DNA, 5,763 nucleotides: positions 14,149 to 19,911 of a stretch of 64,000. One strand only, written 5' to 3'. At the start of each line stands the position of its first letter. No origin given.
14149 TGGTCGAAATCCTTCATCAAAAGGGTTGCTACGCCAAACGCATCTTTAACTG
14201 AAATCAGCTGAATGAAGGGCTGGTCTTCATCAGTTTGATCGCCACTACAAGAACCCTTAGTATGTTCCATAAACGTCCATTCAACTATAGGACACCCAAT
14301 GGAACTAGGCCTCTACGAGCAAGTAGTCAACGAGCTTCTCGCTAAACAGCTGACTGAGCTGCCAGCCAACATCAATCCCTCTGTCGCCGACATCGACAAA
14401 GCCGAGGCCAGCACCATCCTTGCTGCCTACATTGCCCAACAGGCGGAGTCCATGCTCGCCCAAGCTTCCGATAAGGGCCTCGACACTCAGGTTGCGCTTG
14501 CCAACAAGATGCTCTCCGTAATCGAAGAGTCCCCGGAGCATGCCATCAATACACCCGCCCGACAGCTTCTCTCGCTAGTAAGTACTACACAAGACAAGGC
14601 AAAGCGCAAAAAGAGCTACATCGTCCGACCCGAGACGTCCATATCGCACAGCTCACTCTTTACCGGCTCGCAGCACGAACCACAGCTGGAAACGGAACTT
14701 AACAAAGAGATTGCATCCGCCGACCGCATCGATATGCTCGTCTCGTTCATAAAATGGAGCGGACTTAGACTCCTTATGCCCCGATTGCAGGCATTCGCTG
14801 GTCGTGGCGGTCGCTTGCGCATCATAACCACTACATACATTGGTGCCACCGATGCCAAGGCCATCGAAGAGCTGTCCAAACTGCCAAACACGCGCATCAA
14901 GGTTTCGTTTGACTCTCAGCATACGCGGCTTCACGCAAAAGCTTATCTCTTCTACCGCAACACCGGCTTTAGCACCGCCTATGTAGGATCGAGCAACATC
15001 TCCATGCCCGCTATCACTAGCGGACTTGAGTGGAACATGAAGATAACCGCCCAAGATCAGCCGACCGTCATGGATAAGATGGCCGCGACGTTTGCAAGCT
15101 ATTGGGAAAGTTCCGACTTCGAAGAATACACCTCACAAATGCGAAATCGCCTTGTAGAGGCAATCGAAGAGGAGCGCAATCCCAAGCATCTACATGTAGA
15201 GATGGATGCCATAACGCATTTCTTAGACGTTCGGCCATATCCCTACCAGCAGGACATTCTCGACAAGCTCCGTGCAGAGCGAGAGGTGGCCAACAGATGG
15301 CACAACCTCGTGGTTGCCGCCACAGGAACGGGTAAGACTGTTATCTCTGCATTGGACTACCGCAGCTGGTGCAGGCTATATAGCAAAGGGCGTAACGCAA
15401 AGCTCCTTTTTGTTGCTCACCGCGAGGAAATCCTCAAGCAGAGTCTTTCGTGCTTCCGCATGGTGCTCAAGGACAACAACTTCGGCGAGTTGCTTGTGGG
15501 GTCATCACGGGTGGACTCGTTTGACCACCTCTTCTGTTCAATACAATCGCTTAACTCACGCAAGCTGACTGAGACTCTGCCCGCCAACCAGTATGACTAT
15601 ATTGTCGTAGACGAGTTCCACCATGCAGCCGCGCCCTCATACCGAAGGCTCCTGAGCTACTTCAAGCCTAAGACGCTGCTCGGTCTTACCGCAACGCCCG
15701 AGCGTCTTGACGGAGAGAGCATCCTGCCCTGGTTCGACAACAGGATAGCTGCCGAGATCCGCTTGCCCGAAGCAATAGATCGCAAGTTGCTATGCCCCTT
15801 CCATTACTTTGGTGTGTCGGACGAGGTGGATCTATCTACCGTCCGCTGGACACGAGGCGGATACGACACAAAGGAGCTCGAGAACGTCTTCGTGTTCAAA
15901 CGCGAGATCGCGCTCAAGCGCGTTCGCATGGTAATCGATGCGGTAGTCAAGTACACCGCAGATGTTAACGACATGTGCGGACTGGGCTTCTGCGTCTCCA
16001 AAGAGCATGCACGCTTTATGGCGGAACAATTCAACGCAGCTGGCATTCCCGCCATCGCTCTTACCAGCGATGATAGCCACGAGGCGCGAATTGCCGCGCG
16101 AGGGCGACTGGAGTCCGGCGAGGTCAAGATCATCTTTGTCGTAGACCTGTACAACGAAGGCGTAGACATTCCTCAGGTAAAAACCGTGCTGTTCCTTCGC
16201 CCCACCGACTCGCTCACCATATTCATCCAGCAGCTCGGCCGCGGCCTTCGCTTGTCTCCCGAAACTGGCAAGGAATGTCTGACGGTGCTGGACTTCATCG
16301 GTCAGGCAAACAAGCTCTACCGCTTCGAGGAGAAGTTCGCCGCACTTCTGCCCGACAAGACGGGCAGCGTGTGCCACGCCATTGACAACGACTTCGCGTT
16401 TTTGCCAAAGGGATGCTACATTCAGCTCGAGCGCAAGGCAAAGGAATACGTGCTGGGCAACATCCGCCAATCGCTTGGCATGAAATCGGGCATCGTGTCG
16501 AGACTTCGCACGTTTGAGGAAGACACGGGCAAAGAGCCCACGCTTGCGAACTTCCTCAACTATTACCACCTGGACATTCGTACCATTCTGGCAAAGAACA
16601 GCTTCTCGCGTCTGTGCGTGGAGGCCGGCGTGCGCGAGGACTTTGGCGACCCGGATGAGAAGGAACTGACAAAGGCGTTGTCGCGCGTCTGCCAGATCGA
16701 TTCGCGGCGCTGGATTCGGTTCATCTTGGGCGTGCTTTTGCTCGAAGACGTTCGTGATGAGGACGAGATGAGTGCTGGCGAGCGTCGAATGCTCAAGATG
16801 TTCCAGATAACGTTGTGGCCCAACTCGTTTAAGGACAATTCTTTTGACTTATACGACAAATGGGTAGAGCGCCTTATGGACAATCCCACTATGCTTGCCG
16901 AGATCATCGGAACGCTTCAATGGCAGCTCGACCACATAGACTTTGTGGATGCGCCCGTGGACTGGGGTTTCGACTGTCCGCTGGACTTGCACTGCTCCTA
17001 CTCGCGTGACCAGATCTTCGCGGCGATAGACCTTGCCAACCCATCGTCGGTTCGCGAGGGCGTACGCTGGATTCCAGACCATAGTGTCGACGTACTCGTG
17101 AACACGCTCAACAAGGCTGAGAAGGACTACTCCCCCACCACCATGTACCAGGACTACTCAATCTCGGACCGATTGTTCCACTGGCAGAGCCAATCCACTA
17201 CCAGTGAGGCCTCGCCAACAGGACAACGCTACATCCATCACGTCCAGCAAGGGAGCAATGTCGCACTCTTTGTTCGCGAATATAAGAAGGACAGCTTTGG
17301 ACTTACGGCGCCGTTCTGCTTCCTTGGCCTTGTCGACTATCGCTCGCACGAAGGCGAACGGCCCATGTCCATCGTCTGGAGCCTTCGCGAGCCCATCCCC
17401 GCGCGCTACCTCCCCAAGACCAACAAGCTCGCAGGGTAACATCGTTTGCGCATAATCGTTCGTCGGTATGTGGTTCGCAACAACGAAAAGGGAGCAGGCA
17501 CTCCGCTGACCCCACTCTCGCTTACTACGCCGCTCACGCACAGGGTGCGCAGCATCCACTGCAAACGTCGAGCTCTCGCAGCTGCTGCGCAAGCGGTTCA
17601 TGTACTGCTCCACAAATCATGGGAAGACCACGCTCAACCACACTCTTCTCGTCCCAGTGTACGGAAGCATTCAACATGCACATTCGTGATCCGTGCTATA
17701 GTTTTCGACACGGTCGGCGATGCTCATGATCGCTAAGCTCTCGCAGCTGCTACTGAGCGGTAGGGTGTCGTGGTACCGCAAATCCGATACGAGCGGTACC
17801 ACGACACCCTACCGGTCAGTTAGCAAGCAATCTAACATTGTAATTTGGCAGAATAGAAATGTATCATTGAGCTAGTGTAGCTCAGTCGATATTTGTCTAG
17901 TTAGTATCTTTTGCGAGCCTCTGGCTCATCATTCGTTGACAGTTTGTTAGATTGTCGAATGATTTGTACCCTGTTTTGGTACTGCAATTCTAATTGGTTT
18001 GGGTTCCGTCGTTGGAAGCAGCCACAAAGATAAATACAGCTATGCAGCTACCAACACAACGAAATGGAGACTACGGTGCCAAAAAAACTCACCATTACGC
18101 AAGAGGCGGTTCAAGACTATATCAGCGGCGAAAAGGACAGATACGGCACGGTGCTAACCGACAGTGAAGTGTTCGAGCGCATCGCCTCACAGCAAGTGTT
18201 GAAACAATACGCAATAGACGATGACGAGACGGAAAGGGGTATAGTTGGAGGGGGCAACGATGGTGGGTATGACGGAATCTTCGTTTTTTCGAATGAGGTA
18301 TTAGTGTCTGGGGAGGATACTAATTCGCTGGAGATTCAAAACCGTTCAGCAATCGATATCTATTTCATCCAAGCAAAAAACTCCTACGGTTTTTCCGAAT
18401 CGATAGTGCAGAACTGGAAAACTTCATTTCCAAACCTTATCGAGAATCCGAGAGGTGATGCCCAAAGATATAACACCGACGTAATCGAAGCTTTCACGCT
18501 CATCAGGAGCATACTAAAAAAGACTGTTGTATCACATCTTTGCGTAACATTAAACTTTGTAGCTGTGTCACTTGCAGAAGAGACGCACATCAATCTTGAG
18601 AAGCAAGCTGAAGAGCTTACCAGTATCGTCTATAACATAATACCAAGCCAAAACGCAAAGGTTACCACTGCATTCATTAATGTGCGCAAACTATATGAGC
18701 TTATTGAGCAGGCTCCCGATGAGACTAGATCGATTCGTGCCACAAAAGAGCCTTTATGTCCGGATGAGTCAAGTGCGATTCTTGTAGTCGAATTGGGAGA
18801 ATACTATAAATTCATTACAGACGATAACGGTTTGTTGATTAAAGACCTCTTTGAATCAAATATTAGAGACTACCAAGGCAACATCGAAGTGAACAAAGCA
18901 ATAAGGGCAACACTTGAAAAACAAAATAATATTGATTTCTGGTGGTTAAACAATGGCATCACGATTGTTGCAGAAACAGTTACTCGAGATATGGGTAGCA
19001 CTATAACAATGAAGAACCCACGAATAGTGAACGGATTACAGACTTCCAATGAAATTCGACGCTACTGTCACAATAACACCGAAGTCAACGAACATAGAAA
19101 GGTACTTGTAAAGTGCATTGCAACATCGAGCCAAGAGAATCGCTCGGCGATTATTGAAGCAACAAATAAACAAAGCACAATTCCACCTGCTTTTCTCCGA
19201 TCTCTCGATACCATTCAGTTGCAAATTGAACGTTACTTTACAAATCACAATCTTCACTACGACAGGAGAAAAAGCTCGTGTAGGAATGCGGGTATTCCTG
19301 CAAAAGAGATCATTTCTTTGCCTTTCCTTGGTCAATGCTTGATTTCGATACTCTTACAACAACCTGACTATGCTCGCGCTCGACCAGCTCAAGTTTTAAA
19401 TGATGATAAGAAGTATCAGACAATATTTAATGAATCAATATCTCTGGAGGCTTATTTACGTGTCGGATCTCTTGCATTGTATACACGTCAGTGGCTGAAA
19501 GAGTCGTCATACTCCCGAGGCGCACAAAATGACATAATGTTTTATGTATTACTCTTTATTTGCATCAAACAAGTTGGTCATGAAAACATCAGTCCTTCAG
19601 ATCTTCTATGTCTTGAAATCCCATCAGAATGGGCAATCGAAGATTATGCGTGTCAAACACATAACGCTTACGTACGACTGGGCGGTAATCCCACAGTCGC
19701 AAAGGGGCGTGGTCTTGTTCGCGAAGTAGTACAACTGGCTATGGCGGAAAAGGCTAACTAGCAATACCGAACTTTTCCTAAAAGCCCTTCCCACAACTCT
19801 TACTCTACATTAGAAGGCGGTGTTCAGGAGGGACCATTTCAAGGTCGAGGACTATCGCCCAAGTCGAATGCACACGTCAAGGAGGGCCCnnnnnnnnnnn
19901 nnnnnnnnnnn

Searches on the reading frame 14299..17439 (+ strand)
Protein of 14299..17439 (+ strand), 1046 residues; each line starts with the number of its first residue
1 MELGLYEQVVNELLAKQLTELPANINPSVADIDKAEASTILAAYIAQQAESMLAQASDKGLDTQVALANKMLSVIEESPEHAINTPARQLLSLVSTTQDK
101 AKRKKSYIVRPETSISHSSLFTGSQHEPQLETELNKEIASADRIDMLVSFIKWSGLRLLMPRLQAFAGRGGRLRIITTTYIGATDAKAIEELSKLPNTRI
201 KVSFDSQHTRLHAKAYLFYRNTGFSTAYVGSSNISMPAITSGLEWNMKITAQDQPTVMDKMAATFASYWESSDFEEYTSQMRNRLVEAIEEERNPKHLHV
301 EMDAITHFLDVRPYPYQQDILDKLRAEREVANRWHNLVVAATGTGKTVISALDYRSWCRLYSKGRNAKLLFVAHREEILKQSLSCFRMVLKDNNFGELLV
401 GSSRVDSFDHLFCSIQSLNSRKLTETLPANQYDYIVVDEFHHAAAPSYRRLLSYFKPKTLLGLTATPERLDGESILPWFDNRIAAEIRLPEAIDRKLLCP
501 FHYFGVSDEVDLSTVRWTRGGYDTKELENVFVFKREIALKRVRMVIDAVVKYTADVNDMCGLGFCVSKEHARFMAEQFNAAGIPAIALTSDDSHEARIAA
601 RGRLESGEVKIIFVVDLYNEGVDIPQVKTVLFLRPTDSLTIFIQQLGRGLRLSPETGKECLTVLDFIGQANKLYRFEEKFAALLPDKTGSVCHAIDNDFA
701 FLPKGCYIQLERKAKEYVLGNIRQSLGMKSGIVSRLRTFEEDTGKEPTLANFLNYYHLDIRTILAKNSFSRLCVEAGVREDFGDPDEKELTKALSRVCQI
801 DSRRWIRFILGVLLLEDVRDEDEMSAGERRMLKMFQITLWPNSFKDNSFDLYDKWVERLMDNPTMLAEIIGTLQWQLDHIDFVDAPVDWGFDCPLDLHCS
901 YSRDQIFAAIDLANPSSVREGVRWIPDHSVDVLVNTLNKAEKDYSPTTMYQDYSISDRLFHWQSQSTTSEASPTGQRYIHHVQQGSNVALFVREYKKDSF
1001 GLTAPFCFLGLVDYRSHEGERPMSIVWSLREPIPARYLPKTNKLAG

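Call 13: search_protein_families(library=pfam, proteins=[window:14299-17439:+], max_evalue=0.01)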
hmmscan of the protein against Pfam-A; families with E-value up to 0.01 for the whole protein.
window:14299-17439:+ (1046 aa): 6 families
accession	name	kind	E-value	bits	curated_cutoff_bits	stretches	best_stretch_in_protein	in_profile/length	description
PF04851.21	ResIII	-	2.1e-35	122.5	22.5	1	312-469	3-164/164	Type III restriction enzyme, res subunit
PF11907.13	DUF3427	-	1.6e-19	70.7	27.7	1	848-1035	83-273/280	Domain of unknown function (DUF3427)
PF13091.12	PLDc_2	-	1.5e-11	44.7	27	1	142-269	10-132/132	PLD-like domain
PF00271.37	Helicase_C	-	1.5e-10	41.7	23.5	1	560-652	17-109/110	Helicase conserved C-terminal domain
PF00270.35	DEAD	-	4.3e-08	33.5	26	1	315-468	2-161/167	DEAD/DEAH box helicase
PF09565.16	RE_NgoFVII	-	7.9e-07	29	23.8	1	137-258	12-141/162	NgoFVII restriction endonuclease N-terminal PLD domain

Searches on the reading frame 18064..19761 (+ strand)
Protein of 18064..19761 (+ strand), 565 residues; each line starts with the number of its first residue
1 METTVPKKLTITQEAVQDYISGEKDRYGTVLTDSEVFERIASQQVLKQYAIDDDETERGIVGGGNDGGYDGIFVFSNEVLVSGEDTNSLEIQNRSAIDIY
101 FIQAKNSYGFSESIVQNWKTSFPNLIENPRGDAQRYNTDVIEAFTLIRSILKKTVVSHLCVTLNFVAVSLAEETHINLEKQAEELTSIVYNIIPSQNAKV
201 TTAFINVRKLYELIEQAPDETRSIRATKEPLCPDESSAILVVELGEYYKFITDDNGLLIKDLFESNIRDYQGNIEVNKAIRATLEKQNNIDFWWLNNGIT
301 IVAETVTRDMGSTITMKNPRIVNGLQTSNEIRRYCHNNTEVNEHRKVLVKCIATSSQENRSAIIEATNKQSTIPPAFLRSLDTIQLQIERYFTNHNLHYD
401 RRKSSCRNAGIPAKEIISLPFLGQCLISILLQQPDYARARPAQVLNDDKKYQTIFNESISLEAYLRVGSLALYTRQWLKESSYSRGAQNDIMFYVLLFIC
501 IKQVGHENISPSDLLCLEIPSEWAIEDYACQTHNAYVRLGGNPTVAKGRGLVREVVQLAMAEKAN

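Call 13: search_protein_families(library=pfam, proteins=[window:18064-19761:+], max_evalue=0.01)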
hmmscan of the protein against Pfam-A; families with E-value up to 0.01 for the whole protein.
window:18064-19761:+ (565 aa): 1 family
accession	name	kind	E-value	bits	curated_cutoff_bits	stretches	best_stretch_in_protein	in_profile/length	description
PF10592.14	AIPR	-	1.6e-36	127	25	1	263-499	1-266/308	AIPR protein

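Call 14: find_encoding_contigs(protein=window:18064-19761:+, flank=10000, max_places=6)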
Protein window:18064-19761:+ (565 aa): 1 contig read that carries it; 1 place shown.
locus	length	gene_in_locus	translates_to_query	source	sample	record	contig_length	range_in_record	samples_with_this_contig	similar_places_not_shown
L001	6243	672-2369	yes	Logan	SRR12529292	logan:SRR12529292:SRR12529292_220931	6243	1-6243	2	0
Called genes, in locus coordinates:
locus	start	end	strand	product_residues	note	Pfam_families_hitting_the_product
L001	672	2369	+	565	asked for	PF10592:AIPR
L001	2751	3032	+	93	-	-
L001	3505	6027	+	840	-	PF00270:DEAD (faint), PF04851:ResIII, PF00271:Helicase_C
